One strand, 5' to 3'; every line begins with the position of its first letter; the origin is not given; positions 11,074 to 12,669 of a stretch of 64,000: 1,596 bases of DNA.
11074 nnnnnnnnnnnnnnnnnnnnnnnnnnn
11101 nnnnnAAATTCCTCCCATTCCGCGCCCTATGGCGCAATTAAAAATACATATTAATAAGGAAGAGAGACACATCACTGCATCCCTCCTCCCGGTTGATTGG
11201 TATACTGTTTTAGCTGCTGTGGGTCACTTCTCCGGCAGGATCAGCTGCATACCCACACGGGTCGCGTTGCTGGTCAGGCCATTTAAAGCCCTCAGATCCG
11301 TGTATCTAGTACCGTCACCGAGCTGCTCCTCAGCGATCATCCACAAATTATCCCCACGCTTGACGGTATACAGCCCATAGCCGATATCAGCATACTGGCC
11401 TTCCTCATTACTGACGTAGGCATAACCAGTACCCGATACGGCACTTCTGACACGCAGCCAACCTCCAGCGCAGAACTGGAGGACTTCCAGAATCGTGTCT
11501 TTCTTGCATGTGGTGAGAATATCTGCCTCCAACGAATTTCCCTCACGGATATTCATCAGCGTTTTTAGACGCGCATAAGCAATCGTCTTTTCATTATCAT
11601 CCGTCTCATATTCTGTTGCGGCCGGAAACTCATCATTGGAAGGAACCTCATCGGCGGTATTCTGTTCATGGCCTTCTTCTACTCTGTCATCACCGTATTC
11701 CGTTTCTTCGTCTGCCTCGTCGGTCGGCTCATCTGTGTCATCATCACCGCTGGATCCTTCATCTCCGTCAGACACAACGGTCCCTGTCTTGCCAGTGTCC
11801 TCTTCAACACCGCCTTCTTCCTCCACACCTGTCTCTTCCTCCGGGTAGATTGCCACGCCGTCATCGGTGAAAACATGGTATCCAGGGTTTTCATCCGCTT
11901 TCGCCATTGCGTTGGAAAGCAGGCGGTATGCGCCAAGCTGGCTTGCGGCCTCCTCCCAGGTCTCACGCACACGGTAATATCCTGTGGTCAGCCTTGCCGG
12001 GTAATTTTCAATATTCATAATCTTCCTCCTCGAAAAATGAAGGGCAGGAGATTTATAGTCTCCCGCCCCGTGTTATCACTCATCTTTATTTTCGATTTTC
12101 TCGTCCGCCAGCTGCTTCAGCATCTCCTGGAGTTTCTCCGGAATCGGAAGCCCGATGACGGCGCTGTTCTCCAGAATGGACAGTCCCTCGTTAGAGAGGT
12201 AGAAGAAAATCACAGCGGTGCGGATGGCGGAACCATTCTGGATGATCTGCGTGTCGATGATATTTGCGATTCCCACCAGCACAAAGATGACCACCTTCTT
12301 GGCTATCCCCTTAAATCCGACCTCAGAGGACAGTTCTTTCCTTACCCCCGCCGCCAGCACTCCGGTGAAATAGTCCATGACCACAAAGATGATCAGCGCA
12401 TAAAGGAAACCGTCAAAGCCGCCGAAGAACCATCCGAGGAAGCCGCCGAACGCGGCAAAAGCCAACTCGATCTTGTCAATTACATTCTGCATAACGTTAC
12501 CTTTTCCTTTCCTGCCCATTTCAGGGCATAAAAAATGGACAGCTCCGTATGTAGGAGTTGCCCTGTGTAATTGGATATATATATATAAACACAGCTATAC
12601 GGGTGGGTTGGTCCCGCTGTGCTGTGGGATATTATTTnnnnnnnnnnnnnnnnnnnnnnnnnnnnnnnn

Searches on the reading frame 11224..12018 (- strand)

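Call 25: search_protein_families(library=phrogs, proteins=[window:11224-12018:-], max_evalue=0.001)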
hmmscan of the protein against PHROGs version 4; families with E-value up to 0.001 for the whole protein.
window:11224-12018:- (264 aa): 3 families
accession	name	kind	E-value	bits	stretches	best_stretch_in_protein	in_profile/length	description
phrog_380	-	lysis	1.7e-07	31.5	1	217-263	186-236/309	endolysin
phrog_14367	-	unknown function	0.00053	19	0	216-245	31-60/869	-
phrog_291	-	lysis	0.00063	19.6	1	76-252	333-464/509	endolysin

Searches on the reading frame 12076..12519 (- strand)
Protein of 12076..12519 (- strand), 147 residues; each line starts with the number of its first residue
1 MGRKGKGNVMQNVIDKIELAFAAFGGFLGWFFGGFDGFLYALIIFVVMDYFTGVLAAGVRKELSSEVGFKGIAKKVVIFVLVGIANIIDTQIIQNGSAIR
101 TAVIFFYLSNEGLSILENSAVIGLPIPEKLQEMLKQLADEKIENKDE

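Call 25: search_protein_families(library=phrogs, proteins=[window:12076-12519:-], max_evalue=0.001)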
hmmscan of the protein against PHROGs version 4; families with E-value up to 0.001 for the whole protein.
window:12076-12519:- (147 aa): 4 families
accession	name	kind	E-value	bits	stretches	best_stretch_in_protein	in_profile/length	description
phrog_199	-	lysis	2.9e-29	103.2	1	13-145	4-135/545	holin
phrog_21233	-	unknown function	3.3e-25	89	1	10-81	1-72/72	-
phrog_16802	-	unknown function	1.1e-21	77.4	1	81-143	1-63/74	-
phrog_32726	-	unknown function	1.6e-09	38.9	1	14-43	5-34/34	-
